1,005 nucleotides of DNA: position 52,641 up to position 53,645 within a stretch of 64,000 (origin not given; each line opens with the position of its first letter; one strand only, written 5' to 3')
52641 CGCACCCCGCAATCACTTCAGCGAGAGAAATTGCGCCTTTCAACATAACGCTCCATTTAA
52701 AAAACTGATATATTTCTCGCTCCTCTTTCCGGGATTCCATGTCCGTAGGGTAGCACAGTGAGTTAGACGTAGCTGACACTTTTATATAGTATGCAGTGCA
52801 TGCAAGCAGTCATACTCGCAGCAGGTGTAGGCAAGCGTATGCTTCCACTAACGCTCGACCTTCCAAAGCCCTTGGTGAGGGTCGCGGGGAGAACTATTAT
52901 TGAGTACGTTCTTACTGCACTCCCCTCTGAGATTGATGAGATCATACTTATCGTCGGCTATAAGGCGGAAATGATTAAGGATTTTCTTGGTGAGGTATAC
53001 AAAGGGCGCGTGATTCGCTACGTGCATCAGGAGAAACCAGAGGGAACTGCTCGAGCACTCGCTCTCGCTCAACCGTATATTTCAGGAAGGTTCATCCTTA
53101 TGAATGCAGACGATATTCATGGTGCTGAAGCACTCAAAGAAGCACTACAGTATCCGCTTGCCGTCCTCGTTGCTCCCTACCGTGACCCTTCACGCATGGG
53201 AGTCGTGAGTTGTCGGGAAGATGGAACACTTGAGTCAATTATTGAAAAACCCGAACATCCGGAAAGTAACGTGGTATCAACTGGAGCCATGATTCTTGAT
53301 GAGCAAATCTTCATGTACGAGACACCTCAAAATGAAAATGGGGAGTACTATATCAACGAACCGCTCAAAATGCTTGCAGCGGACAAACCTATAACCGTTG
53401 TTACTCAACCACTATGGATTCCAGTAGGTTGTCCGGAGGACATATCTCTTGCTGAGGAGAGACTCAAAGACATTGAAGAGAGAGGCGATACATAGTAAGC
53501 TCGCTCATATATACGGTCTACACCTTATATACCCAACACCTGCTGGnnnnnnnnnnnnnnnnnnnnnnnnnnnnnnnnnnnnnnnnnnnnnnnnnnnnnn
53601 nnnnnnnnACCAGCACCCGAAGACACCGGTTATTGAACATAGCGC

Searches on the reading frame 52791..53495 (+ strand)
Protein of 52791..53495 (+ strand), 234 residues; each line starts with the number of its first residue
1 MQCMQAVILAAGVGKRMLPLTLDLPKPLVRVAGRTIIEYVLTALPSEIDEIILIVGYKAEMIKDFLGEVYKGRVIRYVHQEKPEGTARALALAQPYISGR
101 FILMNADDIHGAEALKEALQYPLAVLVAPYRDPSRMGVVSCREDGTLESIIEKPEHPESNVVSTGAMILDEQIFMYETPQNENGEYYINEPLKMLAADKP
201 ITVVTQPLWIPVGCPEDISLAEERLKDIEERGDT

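Call 80: search_protein_families(library=pfam, proteins=[window:52791-53495:+], max_evalue=0.00001)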
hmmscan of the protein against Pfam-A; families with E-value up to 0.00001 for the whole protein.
window:52791-53495:+ (234 aa): 3 families
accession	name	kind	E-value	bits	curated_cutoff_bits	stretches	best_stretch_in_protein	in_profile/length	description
PF00483.29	NTP_transferase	-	4.1e-31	108.9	21.2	1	6-221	2-238/245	Nucleotidyl transferase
PF12804.13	NTP_transf_3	-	6.8e-10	39.8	27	1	6-107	1-95/160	MobA-like NTP transferase domain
PF01128.25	IspD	-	4.9e-06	26.9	27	1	4-68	1-65/221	2-C-methyl-D-erythritol 4-phosphate cytidylyltransferase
